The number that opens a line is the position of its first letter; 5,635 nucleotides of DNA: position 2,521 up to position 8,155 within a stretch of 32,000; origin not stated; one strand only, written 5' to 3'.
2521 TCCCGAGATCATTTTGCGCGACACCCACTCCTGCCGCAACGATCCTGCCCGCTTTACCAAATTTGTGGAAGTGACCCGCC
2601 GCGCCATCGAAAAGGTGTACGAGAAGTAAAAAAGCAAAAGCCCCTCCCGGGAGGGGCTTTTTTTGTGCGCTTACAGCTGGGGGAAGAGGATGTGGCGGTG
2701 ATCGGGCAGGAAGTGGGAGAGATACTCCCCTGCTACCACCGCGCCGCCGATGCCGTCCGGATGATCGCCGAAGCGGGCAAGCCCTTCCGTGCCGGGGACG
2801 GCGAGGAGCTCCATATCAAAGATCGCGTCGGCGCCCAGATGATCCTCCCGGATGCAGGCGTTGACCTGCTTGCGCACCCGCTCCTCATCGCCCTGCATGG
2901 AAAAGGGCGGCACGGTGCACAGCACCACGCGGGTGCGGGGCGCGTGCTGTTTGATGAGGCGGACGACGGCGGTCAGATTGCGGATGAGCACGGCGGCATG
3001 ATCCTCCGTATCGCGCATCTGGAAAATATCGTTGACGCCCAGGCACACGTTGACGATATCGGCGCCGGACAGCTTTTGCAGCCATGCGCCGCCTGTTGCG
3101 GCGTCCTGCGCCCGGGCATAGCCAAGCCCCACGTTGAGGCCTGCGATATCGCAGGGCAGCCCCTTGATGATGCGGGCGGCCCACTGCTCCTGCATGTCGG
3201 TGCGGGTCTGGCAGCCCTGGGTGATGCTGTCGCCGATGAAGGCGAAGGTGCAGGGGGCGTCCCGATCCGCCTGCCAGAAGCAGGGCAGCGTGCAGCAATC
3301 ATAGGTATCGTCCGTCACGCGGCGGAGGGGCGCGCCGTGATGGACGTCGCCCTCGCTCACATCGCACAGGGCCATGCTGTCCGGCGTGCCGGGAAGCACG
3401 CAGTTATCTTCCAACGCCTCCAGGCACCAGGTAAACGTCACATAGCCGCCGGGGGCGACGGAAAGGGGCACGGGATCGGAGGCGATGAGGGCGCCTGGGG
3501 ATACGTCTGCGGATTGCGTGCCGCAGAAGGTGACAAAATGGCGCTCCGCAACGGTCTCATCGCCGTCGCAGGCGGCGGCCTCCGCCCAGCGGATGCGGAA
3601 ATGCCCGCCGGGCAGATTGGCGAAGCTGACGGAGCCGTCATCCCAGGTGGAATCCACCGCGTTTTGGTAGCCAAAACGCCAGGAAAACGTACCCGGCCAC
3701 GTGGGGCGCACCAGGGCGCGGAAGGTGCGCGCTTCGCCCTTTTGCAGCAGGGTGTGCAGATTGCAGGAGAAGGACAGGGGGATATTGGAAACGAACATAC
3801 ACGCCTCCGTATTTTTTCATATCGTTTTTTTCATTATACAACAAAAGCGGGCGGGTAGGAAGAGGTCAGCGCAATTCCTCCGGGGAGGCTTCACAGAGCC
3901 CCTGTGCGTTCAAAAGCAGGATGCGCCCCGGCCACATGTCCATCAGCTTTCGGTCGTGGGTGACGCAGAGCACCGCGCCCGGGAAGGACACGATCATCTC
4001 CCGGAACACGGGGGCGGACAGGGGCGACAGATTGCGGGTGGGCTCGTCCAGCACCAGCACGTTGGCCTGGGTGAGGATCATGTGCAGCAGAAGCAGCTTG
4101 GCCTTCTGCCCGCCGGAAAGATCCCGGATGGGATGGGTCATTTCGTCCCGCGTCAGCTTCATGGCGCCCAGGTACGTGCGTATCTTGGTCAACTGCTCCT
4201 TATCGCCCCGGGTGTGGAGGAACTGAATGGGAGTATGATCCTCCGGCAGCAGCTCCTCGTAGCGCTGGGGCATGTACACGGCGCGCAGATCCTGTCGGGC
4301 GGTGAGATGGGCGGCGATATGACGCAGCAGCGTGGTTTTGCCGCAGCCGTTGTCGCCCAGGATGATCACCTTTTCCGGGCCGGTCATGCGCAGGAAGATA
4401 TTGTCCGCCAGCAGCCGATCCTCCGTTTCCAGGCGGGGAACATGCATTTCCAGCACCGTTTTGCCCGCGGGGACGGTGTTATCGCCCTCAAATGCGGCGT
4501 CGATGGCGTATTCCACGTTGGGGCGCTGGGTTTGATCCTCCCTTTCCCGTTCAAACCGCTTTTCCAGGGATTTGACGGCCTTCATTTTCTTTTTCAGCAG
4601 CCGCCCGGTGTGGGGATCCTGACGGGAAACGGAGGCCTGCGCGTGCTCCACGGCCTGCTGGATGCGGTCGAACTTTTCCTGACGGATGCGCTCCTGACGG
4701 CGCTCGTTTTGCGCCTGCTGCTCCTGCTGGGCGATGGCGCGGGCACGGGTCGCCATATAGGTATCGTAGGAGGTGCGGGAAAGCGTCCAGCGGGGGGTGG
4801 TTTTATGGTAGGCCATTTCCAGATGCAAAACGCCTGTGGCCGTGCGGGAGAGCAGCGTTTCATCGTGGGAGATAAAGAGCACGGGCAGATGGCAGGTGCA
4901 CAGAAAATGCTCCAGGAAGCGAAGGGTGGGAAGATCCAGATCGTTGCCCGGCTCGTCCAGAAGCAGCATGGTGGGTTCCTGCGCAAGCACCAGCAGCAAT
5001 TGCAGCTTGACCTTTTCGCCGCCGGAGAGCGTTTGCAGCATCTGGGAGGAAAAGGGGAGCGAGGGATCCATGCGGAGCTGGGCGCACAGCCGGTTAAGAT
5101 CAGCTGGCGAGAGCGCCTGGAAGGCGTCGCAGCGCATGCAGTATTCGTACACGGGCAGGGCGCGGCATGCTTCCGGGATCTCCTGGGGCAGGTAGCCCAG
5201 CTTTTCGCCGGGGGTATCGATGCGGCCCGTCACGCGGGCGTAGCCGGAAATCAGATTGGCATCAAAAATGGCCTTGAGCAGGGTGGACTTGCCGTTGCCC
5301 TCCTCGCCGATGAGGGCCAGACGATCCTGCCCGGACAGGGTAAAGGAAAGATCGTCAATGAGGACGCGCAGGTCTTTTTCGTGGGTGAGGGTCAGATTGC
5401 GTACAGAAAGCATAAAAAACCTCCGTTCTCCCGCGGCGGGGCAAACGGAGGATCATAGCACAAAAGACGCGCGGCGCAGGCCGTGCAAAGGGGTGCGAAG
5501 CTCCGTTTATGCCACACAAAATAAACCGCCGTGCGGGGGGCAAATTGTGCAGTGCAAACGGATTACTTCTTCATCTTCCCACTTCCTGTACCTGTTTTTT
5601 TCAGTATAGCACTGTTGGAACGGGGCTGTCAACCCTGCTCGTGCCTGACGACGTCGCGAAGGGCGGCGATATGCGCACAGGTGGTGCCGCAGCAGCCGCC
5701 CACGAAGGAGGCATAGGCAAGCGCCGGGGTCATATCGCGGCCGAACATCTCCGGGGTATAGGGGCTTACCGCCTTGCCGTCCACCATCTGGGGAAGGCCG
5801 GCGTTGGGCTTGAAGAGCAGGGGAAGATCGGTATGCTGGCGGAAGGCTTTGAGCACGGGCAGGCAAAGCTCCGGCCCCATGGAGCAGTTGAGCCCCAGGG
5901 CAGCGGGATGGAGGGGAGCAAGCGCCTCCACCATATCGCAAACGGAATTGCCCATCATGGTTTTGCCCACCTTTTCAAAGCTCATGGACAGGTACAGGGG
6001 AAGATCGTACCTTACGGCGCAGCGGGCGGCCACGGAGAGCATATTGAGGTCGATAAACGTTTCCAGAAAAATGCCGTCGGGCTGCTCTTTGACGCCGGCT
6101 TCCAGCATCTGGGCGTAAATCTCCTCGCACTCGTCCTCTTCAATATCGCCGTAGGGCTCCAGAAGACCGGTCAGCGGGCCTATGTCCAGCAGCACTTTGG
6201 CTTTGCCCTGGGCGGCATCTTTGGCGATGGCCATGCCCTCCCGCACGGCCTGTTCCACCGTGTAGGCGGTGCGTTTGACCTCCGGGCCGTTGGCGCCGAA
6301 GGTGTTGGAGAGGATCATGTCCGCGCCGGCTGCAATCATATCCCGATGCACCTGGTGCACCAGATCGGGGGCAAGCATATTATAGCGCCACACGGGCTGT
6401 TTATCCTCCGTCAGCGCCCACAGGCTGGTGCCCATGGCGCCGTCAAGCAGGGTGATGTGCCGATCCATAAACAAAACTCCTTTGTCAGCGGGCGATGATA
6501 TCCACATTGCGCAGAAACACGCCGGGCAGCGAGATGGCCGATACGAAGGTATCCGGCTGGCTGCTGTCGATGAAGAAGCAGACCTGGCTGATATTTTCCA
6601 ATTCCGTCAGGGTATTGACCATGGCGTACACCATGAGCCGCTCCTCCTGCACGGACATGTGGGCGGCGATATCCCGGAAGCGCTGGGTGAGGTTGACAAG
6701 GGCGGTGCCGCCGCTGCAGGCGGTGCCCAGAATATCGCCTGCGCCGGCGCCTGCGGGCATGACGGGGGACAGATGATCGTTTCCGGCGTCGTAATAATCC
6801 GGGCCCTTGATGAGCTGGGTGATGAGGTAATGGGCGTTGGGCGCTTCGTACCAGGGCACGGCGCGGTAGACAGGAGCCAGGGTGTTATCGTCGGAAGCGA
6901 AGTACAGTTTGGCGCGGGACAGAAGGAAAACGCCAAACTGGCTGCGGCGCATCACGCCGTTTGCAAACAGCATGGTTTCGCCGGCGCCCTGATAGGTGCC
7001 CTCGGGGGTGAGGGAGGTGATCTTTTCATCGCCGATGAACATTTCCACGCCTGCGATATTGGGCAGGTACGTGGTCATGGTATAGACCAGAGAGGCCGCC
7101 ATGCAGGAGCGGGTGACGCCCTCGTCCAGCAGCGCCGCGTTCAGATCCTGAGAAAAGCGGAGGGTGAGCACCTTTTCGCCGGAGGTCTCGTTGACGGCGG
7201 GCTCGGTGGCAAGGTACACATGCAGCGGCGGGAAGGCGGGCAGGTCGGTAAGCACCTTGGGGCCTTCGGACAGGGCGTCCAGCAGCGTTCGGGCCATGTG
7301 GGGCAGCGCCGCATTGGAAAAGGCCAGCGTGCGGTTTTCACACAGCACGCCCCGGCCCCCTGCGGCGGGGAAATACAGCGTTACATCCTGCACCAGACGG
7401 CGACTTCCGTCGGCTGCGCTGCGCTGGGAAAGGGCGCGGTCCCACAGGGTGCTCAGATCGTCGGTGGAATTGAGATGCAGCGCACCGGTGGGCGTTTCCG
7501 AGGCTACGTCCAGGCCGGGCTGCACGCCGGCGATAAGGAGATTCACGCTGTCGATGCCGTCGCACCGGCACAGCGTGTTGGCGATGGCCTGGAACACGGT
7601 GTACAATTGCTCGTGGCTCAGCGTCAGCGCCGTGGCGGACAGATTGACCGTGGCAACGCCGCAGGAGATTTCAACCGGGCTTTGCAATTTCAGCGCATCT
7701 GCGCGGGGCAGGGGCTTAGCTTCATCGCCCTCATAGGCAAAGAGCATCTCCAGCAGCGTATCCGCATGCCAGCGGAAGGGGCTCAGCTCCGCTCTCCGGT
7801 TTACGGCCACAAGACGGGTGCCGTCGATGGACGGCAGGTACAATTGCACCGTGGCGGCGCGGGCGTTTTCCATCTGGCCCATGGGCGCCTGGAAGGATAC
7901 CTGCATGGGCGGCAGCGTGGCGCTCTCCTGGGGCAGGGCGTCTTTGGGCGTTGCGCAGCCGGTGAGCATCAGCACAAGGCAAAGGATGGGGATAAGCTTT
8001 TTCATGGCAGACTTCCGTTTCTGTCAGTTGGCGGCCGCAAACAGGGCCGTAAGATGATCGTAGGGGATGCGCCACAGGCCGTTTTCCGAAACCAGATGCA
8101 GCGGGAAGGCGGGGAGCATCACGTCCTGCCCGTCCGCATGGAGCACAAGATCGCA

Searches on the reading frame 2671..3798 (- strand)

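Call 72: search_protein_families(library=pfam, proteins=[window:2671-3798:-], max_evalue=0.001)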
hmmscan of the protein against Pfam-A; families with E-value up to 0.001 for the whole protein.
window:2671-3798:- (375 aa): 2 families
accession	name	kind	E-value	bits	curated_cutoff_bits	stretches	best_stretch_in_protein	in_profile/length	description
PF13472.12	Lipase_GDSL_2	-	2.1e-16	61.4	32.9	1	187-322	1-141/178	GDSL-like Lipase/Acylhydrolase family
PF00657.28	Lipase_GDSL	-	5.9e-05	23.8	23.6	1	187-296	3-134/208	GDSL-like Lipase/Acylhydrolase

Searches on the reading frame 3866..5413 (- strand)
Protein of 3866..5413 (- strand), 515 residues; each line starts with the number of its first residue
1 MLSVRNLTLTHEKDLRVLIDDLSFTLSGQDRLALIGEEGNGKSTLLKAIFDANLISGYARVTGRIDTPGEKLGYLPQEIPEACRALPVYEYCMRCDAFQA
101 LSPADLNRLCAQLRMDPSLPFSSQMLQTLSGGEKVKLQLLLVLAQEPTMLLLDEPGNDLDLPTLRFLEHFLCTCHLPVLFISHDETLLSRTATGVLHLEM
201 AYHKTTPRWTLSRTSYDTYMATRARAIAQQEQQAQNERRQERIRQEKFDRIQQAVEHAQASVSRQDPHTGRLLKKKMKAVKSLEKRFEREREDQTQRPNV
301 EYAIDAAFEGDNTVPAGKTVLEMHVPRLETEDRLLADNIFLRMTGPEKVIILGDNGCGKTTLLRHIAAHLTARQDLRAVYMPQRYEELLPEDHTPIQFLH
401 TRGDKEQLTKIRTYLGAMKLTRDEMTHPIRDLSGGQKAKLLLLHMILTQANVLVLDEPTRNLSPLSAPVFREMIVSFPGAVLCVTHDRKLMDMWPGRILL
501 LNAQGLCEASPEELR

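Call 72: search_protein_families(library=pfam, proteins=[window:3866-5413:-], max_evalue=0.001)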
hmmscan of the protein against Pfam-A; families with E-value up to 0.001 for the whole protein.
window:3866-5413:- (515 aa): 29 families (the best 25 are shown)
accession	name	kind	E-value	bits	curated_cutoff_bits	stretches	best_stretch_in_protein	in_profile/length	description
PF00005.33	ABC_tran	-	4.6e-36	124.9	25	2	20-155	2-135/137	ABC transporter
PF13304.12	AAA_21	-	2.6e-13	51.1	27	0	428-492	234-304/304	AAA domain, putative AbiEii toxin, Type IV TA system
PF13401.12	AAA_22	-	4.7e-09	37.1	27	0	29-182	5-122/130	AAA domain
PF25199.1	nSTAND_NTPase5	-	6.2e-09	36.3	34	1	318-386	12-81/145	Novel STAND NTPase 5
PF13191.12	AAA_16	-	3.1e-08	34.7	32.6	1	343-388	21-63/167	AAA ATPase domain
PF05729.18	NACHT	-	3.8e-08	33.8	26.7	1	349-374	3-28/167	NACHT domain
PF13555.12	AAA_29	-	1.6e-07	31.4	27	0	24-49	17-42/61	P-loop containing region of AAA domain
PF02463.25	SMC_N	-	4.2e-07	30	40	0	346-377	24-57/220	RecF/RecN/SMC N terminal domain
PF13476.12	AAA_23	-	1.1e-06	29.9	27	0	349-372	22-45/201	AAA domain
PF20720.3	nSTAND3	-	1.6e-06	28.3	27.2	1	349-388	20-60/155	Novel STAND NTPase 3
PF07728.20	AAA_5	-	4.9e-06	27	22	0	349-386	2-38/139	AAA domain (dynein-related subfamily)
PF02367.23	TsaE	-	7.8e-06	26.3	26.6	0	336-374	11-49/128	Threonylcarbamoyl adenosine biosynthesis protein TsaE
PF13521.12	AAA_28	-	9.7e-06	26.3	27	0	348-369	1-22/164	AAA domain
PF00931.28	NB-ARC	-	2.1e-05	24.4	23.5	0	341-370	13-42/248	NB-ARC domain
PF24389.1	ORC-CDC6-like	-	2.7e-05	23.6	27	1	340-373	26-59/571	ORC-CDC6-like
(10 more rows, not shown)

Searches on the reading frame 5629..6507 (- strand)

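Call 72: search_protein_families(library=pfam, proteins=[window:5629-6507:-], max_evalue=0.001)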
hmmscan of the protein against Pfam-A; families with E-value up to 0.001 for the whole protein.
window:5629-6507:- (292 aa): 1 family
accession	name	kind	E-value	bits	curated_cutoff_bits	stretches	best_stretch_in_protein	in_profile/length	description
PF02574.22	S-methyl_trans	-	6.2e-57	194.1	22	1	20-287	2-283/283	Homocysteine S-methyltransferase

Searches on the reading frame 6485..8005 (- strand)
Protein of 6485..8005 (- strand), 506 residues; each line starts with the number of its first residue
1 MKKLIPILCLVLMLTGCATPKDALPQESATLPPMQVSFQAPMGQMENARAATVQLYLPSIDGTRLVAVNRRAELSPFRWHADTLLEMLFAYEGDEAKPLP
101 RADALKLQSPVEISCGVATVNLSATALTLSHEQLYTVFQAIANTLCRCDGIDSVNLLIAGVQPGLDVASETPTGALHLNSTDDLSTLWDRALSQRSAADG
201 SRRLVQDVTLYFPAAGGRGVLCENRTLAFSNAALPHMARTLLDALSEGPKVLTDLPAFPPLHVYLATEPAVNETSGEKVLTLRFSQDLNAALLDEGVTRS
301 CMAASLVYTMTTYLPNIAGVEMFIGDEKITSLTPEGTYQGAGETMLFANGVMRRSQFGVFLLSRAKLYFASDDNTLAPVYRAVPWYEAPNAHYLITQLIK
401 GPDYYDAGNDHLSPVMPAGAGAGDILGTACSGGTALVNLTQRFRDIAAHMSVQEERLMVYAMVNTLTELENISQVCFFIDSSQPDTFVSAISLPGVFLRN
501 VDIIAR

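Call 72: search_protein_families(library=pfam, proteins=[window:6485-8005:-], max_evalue=0.001)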
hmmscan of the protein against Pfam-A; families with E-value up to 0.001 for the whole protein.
window:6485-8005:- (506 aa): 1 family
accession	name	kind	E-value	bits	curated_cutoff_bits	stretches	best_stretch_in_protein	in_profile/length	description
PF10646.14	Germane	-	2e-30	106.2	23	3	366-481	1-113/117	Sporulation and spore germination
